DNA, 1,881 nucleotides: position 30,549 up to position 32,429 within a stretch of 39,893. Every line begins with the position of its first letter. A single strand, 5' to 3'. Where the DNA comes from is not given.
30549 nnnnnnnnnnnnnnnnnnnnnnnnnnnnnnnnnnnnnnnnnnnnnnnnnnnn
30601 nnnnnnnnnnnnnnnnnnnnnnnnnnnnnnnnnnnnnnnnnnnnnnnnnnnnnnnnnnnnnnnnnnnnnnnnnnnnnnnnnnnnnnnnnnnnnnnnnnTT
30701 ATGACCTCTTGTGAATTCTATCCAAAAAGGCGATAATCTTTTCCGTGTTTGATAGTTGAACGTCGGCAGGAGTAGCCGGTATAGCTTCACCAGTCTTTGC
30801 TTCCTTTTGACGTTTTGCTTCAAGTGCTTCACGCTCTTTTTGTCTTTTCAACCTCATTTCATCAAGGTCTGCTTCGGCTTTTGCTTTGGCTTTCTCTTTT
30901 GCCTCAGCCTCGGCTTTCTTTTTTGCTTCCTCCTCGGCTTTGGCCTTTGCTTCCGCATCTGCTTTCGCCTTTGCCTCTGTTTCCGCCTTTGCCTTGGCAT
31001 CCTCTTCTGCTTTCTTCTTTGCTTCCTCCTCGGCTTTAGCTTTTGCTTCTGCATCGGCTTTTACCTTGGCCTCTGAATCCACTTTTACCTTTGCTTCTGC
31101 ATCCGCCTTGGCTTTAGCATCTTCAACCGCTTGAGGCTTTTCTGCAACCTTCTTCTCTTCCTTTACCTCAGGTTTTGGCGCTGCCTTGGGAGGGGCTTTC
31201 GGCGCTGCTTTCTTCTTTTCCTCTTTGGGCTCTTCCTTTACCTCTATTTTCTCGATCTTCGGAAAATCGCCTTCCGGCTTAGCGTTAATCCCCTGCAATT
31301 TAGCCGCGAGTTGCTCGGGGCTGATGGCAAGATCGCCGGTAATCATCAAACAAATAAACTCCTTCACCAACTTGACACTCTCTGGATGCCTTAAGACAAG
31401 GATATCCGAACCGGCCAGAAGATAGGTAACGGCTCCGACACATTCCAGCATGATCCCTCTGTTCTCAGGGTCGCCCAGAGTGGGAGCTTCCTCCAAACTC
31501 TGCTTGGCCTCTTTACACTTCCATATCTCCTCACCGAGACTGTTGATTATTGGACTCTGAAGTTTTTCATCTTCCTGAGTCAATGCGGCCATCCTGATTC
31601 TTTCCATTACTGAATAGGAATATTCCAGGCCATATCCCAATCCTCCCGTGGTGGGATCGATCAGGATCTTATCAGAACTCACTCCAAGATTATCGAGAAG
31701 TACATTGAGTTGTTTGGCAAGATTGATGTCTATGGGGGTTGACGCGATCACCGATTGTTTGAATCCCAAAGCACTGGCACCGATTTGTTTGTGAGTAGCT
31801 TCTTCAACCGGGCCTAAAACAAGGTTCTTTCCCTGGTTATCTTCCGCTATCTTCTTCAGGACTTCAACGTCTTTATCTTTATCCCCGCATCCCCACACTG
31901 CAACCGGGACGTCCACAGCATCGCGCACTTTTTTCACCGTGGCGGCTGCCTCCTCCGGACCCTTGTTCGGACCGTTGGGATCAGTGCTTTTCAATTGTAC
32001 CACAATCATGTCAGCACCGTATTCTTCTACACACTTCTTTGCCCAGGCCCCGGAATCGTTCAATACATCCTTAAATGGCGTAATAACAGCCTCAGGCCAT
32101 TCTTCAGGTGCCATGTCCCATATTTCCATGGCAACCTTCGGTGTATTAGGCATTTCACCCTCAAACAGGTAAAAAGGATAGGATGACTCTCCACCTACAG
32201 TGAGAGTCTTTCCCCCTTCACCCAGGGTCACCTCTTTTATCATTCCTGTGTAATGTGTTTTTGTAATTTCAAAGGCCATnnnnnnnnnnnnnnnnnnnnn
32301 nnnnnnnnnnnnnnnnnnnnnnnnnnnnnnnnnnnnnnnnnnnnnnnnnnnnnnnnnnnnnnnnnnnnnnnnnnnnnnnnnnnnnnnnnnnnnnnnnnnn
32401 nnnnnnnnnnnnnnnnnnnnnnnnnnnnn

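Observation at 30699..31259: AcsD carries an unusual ~185-aa Lys/Glu/Ala-rich, repeat-built C-terminal tail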

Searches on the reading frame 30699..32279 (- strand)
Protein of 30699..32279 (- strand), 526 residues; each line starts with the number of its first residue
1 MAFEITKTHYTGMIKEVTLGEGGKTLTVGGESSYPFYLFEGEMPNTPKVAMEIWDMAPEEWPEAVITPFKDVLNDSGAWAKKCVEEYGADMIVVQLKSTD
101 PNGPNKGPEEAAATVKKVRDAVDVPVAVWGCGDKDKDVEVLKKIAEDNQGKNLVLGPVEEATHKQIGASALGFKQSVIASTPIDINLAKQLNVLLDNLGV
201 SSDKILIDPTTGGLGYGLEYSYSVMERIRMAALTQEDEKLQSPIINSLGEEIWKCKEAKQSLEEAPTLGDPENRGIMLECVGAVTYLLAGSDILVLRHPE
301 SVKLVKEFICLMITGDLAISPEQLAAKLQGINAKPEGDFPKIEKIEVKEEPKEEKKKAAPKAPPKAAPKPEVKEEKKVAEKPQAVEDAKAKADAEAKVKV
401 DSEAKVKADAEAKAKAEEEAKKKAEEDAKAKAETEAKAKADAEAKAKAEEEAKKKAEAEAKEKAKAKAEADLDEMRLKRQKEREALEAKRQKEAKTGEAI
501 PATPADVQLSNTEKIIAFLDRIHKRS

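Call 3: search_protein_families(library=pfam, proteins=[window:30699-32279:-], max_evalue=0.1)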
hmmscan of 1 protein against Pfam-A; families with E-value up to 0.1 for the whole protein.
window:30699-32279:- (526 aa): 1 family
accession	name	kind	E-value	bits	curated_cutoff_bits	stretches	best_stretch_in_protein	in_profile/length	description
PF03599.22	CdhD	-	7.6e-49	166.9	24.8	1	16-304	1-248/387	CO dehydrogenase/acetyl-CoA synthase delta subunit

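Call 4: search_protein_families(library=ncbifam, proteins=[window:30699-32279:-], max_evalue=0.1)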
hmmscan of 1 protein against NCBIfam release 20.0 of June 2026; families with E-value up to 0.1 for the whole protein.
window:30699-32279:- (526 aa): 15 families
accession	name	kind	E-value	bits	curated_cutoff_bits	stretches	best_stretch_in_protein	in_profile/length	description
NF003377.0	PRK04452.1-3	subfamily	7.7e-184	611.6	527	1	1-436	1-428/432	acetyl-CoA decarbonylase/synthase complex subunit delta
NF003376.0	PRK04452.1-2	subfamily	3.6e-123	410.4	280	1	1-312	1-311/313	acetyl-CoA decarbonylase/synthase complex subunit delta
NF040759.1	WLP_AcsD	exception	1.1e-103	346.7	430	1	4-311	2-310/312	acetyl-CoA decarbonylase/synthase complex subunit delta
NF003375.0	PRK04452.1-1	subfamily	3.4e-86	290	488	1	3-315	104-426/442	acetyl-CoA decarbonylase/synthase complex subunit delta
TIGR00381.1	cdhD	equivalog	1.2e-67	228.3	252.9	1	3-309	64-370/389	CO dehydrogenase/acetyl-CoA synthase subunit delta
NF003378.0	PRK04452.1-4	subfamily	6.4e-65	219.5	634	1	3-308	61-361/384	acetyl-CoA decarbonylase/synthase complex subunit delta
TIGR02794.1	tolA_full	equivalog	2.5e-12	46.7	59.45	1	347-497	95-249/362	cell envelope integrity protein TolA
NF007065.0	PRK09510.1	equivalog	5.1e-10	38.9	213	1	342-493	103-250/387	cell envelope integrity protein TolA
NF033845.1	MSCRAMM_ClfB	exception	1.4e-06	26.6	999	1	350-470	555-673/871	MSCRAMM family adhesin clumping factor ClfB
NF033609.2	MSCRAMM_ClfA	exception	0.00012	19.9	1150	1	391-469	783-865/934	MSCRAMM family adhesin clumping factor ClfA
NF000535.3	MSCRAMM_SdrC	exception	0.00044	18.4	1700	1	388-511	816-937/963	MSCRAMM family adhesin SdrC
NF040677.1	wall_bind_EntC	exception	0.00085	18.2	770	1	361-500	145-286/422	cell wall-binding protein EntC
NF033502.0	Sul4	exception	0.0019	17.8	600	0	51-127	8-87/277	sulfonamide-resistant dihydropteroate synthase Sul4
NF012181.0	MSCRAMM_SdrD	exception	0.0055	14.1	2500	1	392-462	1238-1308/1379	MSCRAMM family adhesin SdrD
NF010741.0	PRK14143.1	equivalog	0.047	13.1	184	1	381-492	9-121/258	nucleotide exchange factor GrpE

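Call 8: find_homologous_proteins(query=window:30699-32279:-)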
Query window:30699-32279:- (526 aa): 5926 proteins with E <= 0.001 among 8000 candidates; the best 120 are listed.
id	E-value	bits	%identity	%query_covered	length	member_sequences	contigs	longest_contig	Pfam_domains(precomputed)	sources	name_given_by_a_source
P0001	0.0e+0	1113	100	100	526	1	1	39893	PF03599.23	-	-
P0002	7.3e-241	818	70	100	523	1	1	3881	PF03599.23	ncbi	-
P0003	8.4e-239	812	77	77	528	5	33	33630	PF03599.23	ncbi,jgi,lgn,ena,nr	ncbi:MAG: acetyl-CoA synthase [Deltaproteobacteria bacterium CG_4_9_14_3_um_filter_44_9]|nr:MAG: ace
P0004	7.6e-234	795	71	100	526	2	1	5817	PF03599.23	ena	-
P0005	9.1e-231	785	80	71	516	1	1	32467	PF03599.23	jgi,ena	-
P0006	1.4e-230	784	70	100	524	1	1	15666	PF03599.23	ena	-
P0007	8.5e-229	779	70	100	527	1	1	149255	PF03599.23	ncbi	ncbi:MAG: acetyl-CoA decarbonylase/synthase complex subunit delta [Thermodesulfobacteriota bacterium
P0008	5.7e-228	776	81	66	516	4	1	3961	PF03599.23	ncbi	-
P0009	6.9e-228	776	70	100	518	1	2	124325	PF03599.23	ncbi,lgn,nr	ncbi:MAG: acetyl-CoA decarbonylase/synthase complex subunit delta [Desulfobacterales bacterium]|nr:a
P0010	9.5e-228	775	68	100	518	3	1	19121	PF03599.23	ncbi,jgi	ncbi:MAG: acetyl-CoA decarbonylase/synthase complex subunit delta [Desulfobacteria bacterium]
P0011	8.0e-223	759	80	71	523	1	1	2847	PF03599.23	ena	-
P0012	6.1e-218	743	68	100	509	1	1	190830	PF03599.23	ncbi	ncbi:MAG: acetyl-CoA decarbonylase/synthase complex subunit delta [Pseudomonadota bacterium]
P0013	5.8e-210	716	79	71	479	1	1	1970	PF03599.23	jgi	-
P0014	7.8e-208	709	74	83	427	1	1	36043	PF03599.23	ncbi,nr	ncbi:MAG: acetyl-CoA decarbonylase/synthase complex subunit delta, partial [Thermodesulfobacteriota 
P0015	3.9e-189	648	55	100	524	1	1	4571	PF03599.23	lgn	-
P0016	6.6e-186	637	66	63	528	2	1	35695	PF03599.23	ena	-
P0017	7.4e-186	637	68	65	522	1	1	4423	PF03599.23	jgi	jgi:acetyl-CoA decarbonylase/synthase complex subunit delta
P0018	2.2e-185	635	69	60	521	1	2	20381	PF03599.23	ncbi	ncbi:MAG: acetyl-CoA decarbonylase/synthase complex subunit delta [Desulfobacterales bacterium]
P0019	3.9e-185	635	69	60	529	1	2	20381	PF03599.23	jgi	jgi:acetyl-CoA decarbonylase/synthase complex subunit delta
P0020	4.6e-185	634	69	60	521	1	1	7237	PF03599.23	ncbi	ncbi:MAG: acetyl-CoA decarbonylase/synthase complex subunit delta [Desulfobacterales bacterium]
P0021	6.2e-185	634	69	60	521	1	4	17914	PF03599.23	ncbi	ncbi:MAG: acetyl-CoA decarbonylase/synthase complex subunit delta [Desulfobacterales bacterium]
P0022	8.1e-185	634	69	60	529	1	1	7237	PF03599.23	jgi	jgi:acetyl-CoA decarbonylase/synthase complex subunit delta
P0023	1.1e-184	633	69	60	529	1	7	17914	PF03599.23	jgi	jgi:acetyl-CoA decarbonylase/synthase complex subunit delta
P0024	1.2e-184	633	69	60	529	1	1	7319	PF03599.23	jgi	jgi:acetyl-CoA decarbonylase/synthase complex subunit delta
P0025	3.3e-184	632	64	63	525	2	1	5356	PF03599.23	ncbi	-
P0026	4.3e-184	631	68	60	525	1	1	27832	PF03599.23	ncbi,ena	-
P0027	7.9e-184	630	65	68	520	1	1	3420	PF03599.23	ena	-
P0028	1.5e-183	629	65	68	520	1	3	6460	PF03599.23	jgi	jgi:acetyl-CoA decarbonylase/synthase complex subunit delta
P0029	1.6e-183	629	69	66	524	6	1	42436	PF03599.23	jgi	jgi:acetyl-CoA decarbonylase/synthase complex subunit delta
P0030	2.0e-183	629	68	66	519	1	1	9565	PF03599.23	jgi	jgi:acetyl-CoA decarbonylase/synthase, CODH/ACS complex subunit delta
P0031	3.6e-183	628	69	66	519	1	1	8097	PF03599.23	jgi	jgi:acetyl-CoA decarbonylase/synthase, CODH/ACS complex subunit delta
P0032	4.5e-183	628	59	70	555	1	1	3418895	PF03599.23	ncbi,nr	ncbi:MAG: acetyl-CoA decarbonylase/synthase complex subunit delta [Desulfobacterales bacterium]|nr:M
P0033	7.1e-183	627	69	60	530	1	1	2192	PF03599.23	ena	-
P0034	8.2e-183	627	67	63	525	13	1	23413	PF03599.23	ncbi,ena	-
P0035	9.1e-183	627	68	66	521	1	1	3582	PF03599.23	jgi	jgi:acetyl-CoA decarbonylase/synthase, CODH/ACS complex subunit delta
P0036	1.4e-182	626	59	100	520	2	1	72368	PF03599.23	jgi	jgi:acetyl-CoA decarbonylase/synthase complex subunit delta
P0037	1.6e-182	626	63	70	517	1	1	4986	PF03599.23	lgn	-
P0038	2.5e-182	625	68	65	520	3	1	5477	PF03599.23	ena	-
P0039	2.5e-182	625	66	63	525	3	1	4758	PF03599.23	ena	-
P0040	2.9e-182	625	57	100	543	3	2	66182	PF03599.23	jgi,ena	-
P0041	3.0e-182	625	69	60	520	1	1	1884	PF03599.23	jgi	jgi:acetyl-CoA decarbonylase/synthase complex subunit delta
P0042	4.0e-182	625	69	60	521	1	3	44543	PF03599.23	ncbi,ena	-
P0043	4.2e-182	625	67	62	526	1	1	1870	PF03599.23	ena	-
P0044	4.7e-182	624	69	60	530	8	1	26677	PF03599.23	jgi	-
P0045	5.5e-182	624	66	60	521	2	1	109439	PF03599.23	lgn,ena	-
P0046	7.2e-182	624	67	65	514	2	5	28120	PF03599.23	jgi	jgi:acetyl-CoA decarbonylase/synthase complex subunit delta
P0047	8.2e-182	624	69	60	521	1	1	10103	PF03599.23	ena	-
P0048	1.0e-181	623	68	61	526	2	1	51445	PF03599.23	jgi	-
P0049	1.1e-181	623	56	100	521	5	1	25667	PF03599.23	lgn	-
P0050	1.5e-181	623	65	64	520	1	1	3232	PF03599.23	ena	-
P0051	1.6e-181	623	69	60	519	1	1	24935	PF03599.23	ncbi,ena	-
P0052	1.8e-181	623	70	60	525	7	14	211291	PF03599.23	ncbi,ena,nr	ncbi:MAG: acetyl-CoA decarbonylase/synthase complex subunit delta [Desulfobacterales bacterium]|nr:a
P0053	2.1e-181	622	68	65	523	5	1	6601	PF03599.23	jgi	jgi:acetyl-CoA decarbonylase/synthase, CODH/ACS complex subunit delta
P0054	2.1e-181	622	62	70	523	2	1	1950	PF03599.23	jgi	jgi:acetyl-CoA decarbonylase/synthase complex subunit delta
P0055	2.6e-181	622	70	59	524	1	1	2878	PF03599.23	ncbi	-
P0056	2.7e-181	622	64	63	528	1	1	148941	PF03599.23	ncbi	-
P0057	2.8e-181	622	65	63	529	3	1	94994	PF03599.23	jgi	-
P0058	2.9e-181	622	69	60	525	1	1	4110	PF03599.23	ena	-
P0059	2.9e-181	622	65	64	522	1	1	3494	PF03599.23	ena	-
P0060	3.1e-181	622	66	63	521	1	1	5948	PF03599.23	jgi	-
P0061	4.7e-181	621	66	60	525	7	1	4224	PF03599.23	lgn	-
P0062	4.7e-181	621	69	60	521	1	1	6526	PF03599.23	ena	-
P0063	7.3e-181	620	69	60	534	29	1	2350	PF03599.23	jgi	jgi:acetyl-CoA decarbonylase/synthase complex subunit delta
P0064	7.4e-181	620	68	60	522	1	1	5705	PF03599.23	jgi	-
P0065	8.1e-181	620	68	66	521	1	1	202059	PF03599.23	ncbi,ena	-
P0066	9.0e-181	620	65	65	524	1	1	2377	PF03599.23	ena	-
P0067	1.0e-180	620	66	64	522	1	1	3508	PF03599.23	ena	-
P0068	1.0e-180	620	70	60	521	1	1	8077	PF03599.23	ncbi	-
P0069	1.1e-180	620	68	60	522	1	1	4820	PF03599.23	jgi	jgi:acetyl-CoA decarbonylase/synthase complex subunit delta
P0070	1.2e-180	620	65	63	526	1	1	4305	PF03599.23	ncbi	-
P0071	1.3e-180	620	67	66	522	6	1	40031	PF03599.23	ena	-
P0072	1.4e-180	620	62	79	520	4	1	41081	PF03599.23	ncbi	ncbi:MAG: acetyl-CoA decarbonylase/synthase complex subunit delta [Pseudomonadota bacterium]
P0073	1.7e-180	619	69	60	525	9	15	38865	PF03599.23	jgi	jgi:acetyl-CoA decarbonylase/synthase complex subunit delta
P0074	1.8e-180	619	60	64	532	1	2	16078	PF03599.23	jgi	jgi:acetyl-CoA decarbonylase/synthase complex subunit delta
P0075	1.8e-180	619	67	66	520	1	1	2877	PF03599.23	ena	-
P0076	1.9e-180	619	66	63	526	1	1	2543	PF03599.23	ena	-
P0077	2.0e-180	619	68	60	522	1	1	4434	PF03599.23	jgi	jgi:acetyl-CoA decarbonylase/synthase complex subunit delta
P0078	2.6e-180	619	55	100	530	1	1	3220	PF03599.23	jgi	-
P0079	2.6e-180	619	66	60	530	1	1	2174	PF03599.23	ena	-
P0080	2.6e-180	619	65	64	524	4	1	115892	PF03599.23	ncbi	-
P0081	2.6e-180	619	68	60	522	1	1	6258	PF03599.23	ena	-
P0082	2.8e-180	619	68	65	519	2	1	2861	PF03599.23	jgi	jgi:acetyl-CoA decarbonylase/synthase, CODH/ACS complex subunit delta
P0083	2.9e-180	618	68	60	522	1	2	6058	PF03599.23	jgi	-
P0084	3.3e-180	618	69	60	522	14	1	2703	PF03599.23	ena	-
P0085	3.4e-180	618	69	66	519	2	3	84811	PF03599.23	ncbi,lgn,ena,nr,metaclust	ncbi:MAG: acetyl-CoA synthase [Deltaproteobacteria bacterium RBG_13_43_22]|nr:MAG: acetyl-CoA syntha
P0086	3.5e-180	618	65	64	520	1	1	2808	PF03599.23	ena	-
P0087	4.0e-180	618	66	63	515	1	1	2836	PF03599.23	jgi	jgi:acetyl-CoA decarbonylase/synthase complex subunit delta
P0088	4.1e-180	618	65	66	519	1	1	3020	PF03599.23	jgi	jgi:acetyl-CoA decarbonylase/synthase, CODH/ACS complex subunit delta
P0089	4.1e-180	618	68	60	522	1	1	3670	PF03599.23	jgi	jgi:acetyl-CoA decarbonylase/synthase complex subunit delta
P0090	4.3e-180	618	63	63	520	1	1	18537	PF03599.23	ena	-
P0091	4.8e-180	618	63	63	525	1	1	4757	PF03599.23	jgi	jgi:acetyl-CoA decarbonylase/synthase complex subunit delta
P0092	5.4e-180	618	68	62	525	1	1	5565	PF03599.23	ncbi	ncbi:MAG: acetyl-CoA decarbonylase/synthase complex subunit delta [Desulfobacterales bacterium]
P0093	5.4e-180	618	69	60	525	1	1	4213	PF03599.23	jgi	jgi:acetyl-CoA decarbonylase/synthase complex subunit delta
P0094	6.6e-180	617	68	59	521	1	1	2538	PF03599.23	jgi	jgi:acetyl-CoA decarbonylase/synthase complex subunit delta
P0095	6.7e-180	617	65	66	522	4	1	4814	PF03599.23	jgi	jgi:acetyl-CoA decarbonylase/synthase, CODH/ACS complex subunit delta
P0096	7.7e-180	617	67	66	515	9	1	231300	PF03599.23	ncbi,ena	-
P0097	8.2e-180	617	68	62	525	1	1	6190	PF03599.23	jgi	-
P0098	8.2e-180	617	63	60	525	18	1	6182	PF03599.23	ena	-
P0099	8.4e-180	617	67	63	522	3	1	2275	PF03599.23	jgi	-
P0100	8.4e-180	617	62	71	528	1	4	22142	PF03599.23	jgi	jgi:acetyl-CoA decarbonylase/synthase complex subunit delta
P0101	8.8e-180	617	66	60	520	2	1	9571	PF03599.23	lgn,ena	-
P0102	1.0e-179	617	69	60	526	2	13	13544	PF03599.23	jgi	jgi:acetyl-CoA decarbonylase/synthase complex subunit delta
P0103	1.1e-179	617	65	62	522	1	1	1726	PF03599.23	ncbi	-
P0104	1.1e-179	617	69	60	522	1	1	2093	PF03599.23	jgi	jgi:acetyl-CoA decarbonylase/synthase complex subunit delta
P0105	1.2e-179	617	64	62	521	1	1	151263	PF03599.23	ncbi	ncbi:MAG: acetyl-CoA decarbonylase/synthase complex subunit delta [Thermodesulfobacteriota bacterium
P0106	1.2e-179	616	68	60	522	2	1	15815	PF03599.23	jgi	jgi:acetyl-CoA decarbonylase/synthase complex subunit delta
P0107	1.2e-179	616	58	100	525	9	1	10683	PF03599.23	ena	-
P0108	1.3e-179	616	67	68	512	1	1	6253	PF03599.23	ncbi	-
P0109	1.3e-179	616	67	60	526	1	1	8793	PF03599.23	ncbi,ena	-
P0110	1.3e-179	616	67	66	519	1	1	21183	PF03599.23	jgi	jgi:acetyl-CoA decarbonylase/synthase, CODH/ACS complex subunit delta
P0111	1.4e-179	616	62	71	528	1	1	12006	PF03599.23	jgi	jgi:acetyl-CoA decarbonylase/synthase complex subunit delta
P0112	1.4e-179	616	69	62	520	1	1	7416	PF03599.23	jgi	jgi:acetyl-CoA decarbonylase/synthase, CODH/ACS complex subunit delta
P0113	1.7e-179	616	69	60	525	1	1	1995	PF03599.23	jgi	jgi:acetyl-CoA decarbonylase/synthase complex subunit delta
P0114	1.7e-179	616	64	69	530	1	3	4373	PF03599.23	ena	-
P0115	1.7e-179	616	63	60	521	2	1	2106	PF03599.23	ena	-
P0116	1.9e-179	616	69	60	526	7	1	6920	PF03599.23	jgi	jgi:acetyl-CoA decarbonylase/synthase complex subunit delta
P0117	1.9e-179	616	67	66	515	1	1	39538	PF03599.23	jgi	jgi:acetyl-CoA decarbonylase/synthase, CODH/ACS complex subunit delta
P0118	2.0e-179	616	65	63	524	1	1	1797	PF03599.23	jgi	jgi:acetyl-CoA decarbonylase/synthase complex subunit delta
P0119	2.0e-179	616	68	60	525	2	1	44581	PF03599.23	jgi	jgi:acetyl-CoA decarbonylase/synthase complex subunit delta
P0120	2.0e-179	616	63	70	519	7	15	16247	PF03599.23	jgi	jgi:acetyl-CoA decarbonylase/synthase complex subunit delta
